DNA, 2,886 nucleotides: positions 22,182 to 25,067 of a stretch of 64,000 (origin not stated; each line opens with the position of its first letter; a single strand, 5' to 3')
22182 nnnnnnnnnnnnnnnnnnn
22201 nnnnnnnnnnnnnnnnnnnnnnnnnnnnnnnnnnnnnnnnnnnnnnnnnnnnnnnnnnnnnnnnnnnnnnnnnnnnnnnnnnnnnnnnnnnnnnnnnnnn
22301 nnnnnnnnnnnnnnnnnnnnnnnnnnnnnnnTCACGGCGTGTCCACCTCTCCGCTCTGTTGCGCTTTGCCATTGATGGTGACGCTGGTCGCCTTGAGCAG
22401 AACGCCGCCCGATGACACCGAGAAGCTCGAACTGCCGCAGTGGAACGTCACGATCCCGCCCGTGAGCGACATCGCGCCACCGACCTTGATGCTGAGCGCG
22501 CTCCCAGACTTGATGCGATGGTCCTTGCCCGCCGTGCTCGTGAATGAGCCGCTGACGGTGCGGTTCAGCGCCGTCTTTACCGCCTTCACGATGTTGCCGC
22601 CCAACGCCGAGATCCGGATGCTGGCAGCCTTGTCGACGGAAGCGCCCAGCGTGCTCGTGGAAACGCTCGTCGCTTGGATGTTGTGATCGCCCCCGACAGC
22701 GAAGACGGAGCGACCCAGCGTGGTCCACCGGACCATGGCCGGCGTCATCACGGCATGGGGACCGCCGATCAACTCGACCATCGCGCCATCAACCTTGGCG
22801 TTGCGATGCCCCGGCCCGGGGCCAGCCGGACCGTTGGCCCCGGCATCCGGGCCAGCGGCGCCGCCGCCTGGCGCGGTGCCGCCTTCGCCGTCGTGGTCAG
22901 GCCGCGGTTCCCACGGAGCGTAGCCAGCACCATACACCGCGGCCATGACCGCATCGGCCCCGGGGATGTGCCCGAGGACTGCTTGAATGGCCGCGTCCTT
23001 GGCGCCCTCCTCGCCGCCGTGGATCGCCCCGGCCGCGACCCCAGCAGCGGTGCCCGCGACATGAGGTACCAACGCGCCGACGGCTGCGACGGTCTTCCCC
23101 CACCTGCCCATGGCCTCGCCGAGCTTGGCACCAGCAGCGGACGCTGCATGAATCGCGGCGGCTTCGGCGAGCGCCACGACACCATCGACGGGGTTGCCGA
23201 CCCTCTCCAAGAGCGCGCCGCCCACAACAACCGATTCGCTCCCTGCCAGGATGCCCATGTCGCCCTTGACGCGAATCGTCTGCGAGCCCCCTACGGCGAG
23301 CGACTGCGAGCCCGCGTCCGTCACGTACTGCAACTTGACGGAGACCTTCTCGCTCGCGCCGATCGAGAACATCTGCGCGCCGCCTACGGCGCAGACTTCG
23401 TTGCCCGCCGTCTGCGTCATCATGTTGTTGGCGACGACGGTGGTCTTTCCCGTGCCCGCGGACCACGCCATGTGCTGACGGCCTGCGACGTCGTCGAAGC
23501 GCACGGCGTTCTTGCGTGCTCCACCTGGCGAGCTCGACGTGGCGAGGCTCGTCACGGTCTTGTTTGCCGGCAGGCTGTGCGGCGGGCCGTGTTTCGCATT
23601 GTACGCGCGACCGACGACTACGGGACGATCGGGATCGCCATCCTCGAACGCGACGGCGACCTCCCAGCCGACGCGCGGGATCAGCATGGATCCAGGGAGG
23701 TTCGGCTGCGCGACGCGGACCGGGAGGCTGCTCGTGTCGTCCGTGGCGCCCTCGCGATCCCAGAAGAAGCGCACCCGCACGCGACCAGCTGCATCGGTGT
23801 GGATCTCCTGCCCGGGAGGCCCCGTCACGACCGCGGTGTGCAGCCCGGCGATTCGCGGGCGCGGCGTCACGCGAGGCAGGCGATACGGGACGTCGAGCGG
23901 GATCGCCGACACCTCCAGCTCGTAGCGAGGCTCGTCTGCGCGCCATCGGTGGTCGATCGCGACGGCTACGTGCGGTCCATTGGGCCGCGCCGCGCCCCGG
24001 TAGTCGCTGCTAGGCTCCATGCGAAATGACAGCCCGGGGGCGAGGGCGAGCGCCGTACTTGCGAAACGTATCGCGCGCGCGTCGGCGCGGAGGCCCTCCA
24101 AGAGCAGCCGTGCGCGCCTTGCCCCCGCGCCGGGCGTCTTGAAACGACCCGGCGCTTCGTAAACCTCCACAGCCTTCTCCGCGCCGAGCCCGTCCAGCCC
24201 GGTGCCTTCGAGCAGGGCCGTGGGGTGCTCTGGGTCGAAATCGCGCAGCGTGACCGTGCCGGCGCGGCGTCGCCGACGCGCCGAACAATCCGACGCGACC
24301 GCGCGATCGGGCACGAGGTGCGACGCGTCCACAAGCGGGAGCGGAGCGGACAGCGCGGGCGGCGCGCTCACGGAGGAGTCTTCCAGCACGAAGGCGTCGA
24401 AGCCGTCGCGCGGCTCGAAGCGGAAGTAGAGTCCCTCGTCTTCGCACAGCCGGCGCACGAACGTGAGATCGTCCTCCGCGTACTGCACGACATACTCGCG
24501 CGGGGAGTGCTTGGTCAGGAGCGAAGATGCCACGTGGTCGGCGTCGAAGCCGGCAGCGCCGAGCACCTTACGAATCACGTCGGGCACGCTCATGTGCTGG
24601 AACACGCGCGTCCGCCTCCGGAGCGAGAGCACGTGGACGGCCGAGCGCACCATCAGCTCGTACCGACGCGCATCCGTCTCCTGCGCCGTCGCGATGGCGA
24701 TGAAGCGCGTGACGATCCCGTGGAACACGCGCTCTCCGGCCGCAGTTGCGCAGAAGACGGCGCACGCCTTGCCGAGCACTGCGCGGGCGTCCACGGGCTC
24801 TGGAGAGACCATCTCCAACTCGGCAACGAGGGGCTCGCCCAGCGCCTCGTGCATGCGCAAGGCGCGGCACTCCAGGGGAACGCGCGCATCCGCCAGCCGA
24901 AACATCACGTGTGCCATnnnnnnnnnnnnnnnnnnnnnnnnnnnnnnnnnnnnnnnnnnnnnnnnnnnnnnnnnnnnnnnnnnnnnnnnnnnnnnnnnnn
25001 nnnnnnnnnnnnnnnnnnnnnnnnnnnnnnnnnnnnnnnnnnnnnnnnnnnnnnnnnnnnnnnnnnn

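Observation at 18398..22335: Uncharacterised three-gene cargo downstream of vgrG1: catalytic-Cys-less ketosynthase-like/HEAT protein, beta-helix mini-protein and a hyper-acidic protein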

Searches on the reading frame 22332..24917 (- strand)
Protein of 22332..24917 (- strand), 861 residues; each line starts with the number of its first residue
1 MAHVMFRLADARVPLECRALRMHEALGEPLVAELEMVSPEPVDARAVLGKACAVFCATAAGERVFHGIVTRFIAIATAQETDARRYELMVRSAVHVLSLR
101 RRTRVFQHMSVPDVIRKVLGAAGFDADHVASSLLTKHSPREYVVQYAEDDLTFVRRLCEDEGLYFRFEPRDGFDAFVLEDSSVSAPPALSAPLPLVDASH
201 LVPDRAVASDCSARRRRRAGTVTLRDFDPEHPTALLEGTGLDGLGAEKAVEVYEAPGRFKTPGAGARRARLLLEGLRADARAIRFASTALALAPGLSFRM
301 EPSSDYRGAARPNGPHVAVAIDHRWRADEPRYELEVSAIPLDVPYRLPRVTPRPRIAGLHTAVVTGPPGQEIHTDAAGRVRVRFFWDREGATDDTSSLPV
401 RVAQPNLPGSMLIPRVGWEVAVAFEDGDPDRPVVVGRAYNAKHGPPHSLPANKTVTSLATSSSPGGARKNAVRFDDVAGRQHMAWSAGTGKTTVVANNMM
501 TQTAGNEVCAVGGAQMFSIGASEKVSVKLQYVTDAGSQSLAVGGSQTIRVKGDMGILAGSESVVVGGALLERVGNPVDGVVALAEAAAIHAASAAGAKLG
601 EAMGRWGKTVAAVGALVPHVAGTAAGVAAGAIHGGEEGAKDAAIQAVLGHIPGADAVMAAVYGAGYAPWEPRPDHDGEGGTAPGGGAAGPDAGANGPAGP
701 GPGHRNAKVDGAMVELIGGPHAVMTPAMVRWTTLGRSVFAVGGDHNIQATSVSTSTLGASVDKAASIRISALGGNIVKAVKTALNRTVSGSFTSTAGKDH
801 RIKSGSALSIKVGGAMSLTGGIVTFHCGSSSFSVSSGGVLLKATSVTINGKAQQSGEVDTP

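Call 3: search_protein_families(library=pfam, proteins=[window:22332-24917:-], max_evalue=0.1)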
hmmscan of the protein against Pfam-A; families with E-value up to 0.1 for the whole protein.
window:22332-24917:- (861 aa): 5 families
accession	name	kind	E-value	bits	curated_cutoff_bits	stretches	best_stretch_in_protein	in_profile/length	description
PF05954.17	Phage_GPD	-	4.5e-62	210.4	30.1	1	23-326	1-302/305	Phage tail baseplate hub (GPD)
PF22178.3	Gp5_trimer_C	-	6.6e-11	42.8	30.9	1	457-560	2-106/112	Bacteriophage T4 gp5 C-terminal trimerisation domain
PF04717.18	Phage_base_V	-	1.3e-07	32.2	23.8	1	374-439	11-75/75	Type VI secretion system/phage-baseplate injector OB domain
PF20093.5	DUF6484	-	6.8e-07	30.3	27.6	1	374-437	7-60/61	Domain of unknown function (DUF6484)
PF06715.18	Gp5_C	-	0.029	14.9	20.4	0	536-553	1-18/24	Gp5 C-terminal repeat (3 copies)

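Call 4: search_protein_families(library=ncbifam, proteins=[window:22332-24917:-], max_evalue=0.1)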
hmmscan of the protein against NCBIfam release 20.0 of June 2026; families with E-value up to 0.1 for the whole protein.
window:22332-24917:- (861 aa): 3 families
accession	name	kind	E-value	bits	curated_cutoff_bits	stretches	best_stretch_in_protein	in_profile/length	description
TIGR03361.1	VI_Rhs_Vgr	subfamily_domain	6.1e-112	374.8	186.35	1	14-505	11-510/513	type VI secretion system tip protein TssI/VgrG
TIGR01646.1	vgr_GE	subfamily_domain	3.6e-92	309.8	121.8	1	19-488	5-478/480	type VI secretion system tip protein VgrG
NF033848.1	VgrG_rel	hypoth_equivalog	3.9e-18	65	275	2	352-497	370-512/547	VgrG-related protein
